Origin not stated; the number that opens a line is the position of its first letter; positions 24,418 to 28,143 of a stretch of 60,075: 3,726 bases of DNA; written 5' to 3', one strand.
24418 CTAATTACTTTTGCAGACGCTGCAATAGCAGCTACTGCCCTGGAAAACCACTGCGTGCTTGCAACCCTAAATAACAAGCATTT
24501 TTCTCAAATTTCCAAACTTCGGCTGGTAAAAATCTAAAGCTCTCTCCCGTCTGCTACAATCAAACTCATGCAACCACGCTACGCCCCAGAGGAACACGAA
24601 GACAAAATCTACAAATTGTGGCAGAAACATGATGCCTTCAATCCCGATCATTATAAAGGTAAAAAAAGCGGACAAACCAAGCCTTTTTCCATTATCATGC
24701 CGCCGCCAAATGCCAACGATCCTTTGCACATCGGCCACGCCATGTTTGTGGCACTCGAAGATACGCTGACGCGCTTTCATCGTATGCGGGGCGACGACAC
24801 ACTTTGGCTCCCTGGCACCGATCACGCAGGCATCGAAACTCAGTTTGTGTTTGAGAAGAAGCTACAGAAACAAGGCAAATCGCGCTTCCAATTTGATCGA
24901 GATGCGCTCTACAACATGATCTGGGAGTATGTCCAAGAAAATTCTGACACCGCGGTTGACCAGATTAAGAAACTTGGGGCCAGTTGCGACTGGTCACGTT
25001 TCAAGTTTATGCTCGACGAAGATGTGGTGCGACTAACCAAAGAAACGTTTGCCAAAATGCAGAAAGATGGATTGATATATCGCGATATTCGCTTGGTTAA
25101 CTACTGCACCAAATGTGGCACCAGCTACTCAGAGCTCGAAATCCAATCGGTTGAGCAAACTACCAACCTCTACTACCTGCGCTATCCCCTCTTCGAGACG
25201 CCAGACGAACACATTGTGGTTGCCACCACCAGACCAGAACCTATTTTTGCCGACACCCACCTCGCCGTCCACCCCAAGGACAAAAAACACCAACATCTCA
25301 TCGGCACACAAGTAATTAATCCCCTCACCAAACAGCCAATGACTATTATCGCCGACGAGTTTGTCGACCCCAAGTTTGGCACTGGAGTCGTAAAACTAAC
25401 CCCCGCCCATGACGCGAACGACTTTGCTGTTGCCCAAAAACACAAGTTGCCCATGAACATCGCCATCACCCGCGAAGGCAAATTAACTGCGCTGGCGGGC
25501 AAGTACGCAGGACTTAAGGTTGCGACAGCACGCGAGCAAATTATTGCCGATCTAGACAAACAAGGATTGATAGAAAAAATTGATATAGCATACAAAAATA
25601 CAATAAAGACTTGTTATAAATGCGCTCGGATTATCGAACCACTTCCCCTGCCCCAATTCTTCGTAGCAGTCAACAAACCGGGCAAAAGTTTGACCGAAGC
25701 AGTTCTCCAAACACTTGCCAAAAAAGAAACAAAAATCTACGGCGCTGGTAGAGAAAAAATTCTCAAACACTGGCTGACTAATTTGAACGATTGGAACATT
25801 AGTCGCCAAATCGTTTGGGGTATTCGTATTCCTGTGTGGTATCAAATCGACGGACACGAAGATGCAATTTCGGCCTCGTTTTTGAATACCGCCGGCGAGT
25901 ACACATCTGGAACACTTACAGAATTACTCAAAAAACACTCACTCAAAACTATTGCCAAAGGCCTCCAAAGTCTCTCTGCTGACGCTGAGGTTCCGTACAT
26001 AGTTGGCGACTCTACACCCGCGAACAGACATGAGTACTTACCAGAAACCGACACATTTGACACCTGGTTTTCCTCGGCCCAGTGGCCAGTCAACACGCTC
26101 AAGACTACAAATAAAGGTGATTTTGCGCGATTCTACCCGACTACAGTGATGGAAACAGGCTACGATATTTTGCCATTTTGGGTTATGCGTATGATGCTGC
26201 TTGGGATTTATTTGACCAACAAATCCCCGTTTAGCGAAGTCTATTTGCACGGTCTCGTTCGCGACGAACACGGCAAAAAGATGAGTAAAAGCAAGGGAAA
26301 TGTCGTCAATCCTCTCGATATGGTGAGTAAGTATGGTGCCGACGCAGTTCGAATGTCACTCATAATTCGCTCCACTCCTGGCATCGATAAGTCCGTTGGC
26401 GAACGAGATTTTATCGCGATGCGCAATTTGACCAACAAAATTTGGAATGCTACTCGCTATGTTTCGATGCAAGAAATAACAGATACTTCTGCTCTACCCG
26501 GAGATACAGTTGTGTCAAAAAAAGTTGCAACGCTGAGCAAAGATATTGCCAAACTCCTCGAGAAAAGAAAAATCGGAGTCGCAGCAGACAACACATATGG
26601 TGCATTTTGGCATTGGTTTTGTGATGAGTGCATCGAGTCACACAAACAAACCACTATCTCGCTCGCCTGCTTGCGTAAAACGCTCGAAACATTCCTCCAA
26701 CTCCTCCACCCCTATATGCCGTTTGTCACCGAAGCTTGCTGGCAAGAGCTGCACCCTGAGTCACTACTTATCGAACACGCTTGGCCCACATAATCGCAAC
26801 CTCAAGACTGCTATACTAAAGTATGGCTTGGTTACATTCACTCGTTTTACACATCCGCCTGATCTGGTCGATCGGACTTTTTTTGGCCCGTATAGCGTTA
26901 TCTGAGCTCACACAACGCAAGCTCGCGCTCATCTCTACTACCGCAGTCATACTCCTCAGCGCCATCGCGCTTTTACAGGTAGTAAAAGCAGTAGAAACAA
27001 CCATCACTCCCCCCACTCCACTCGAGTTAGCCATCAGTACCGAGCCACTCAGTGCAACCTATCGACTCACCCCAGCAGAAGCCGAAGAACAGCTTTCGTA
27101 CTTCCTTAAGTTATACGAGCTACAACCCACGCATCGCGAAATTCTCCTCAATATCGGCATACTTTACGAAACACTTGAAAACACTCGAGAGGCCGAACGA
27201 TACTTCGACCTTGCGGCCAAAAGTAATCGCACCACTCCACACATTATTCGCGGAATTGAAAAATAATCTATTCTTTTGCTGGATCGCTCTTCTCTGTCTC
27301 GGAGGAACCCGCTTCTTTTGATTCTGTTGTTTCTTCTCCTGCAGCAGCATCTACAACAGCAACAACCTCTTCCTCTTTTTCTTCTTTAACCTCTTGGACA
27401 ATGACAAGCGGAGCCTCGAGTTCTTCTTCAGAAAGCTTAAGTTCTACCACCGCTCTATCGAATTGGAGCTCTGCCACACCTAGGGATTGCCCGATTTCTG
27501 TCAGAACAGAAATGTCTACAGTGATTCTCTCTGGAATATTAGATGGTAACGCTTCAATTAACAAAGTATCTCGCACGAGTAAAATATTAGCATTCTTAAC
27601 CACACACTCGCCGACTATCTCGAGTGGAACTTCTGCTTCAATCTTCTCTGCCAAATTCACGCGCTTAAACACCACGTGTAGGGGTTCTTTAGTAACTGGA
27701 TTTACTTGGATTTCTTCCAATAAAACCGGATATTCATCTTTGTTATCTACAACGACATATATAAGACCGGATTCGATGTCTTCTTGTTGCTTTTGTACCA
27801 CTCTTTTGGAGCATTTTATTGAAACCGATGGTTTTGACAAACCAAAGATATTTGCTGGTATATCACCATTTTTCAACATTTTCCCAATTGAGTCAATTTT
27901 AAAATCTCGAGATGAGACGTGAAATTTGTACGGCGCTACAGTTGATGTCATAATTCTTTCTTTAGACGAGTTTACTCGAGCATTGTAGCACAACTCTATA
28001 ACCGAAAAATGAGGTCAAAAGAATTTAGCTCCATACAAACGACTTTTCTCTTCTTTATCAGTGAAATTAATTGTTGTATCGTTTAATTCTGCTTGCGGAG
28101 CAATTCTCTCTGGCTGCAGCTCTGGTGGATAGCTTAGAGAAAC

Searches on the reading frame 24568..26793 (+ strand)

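Call 8: search_protein_families(library=pfam, proteins=[window:24568-26793:+], max_evalue=0.001)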
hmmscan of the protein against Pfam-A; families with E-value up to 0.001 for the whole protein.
window:24568-26793:+ (741 aa): 4 families
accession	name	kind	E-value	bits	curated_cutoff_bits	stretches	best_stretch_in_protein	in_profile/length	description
PF00133.28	tRNA-synt_1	-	9.2e-113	377.5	22.7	1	13-606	1-409/414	tRNA synthetases class I (I, L, M and V)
PF09334.17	tRNA-synt_1g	-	1.1e-23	84.1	20.1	2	47-193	8-136/391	tRNA synthetases class I (M)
PF08264.19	Anticodon_1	-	4.9e-16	59.4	25.1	1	649-740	4-105/148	Anticodon-binding domain of tRNA ligase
PF13603.12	tRNA-synt_1_2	-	2.1e-11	44.1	25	1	243-306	83-146/185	Leucyl-tRNA synthetase, editing domain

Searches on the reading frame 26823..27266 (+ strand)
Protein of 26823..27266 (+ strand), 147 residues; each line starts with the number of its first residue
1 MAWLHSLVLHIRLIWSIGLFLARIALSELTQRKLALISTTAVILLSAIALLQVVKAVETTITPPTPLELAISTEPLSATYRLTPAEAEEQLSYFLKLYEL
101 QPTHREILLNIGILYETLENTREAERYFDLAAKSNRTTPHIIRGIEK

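Call 8: search_protein_families(library=pfam, proteins=[window:26823-27266:+], max_evalue=0.001)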
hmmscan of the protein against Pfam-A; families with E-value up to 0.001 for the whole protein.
window:26823-27266:+ (147 aa): 1 family
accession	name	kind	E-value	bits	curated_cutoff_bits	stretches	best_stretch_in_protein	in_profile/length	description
PF13181.12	TPR_8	-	0.00027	21.3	25.7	0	106-136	2-32/34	Tetratricopeptide repeat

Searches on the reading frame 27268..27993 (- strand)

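Call 8: search_protein_families(library=pfam, proteins=[window:27268-27993:-], max_evalue=0.001)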
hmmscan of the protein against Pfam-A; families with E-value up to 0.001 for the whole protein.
window:27268-27993:- (241 aa): 2 families
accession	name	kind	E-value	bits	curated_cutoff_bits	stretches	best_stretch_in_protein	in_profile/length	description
PF14693.11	Ribosomal_TL5_C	-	3.3e-11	43.8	27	1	117-195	1-76/84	Ribosomal protein TL5, C-terminal domain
PF01386.24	Ribosomal_L25p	-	6.5e-11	43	23.6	1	38-109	15-82/82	Ribosomal L25p family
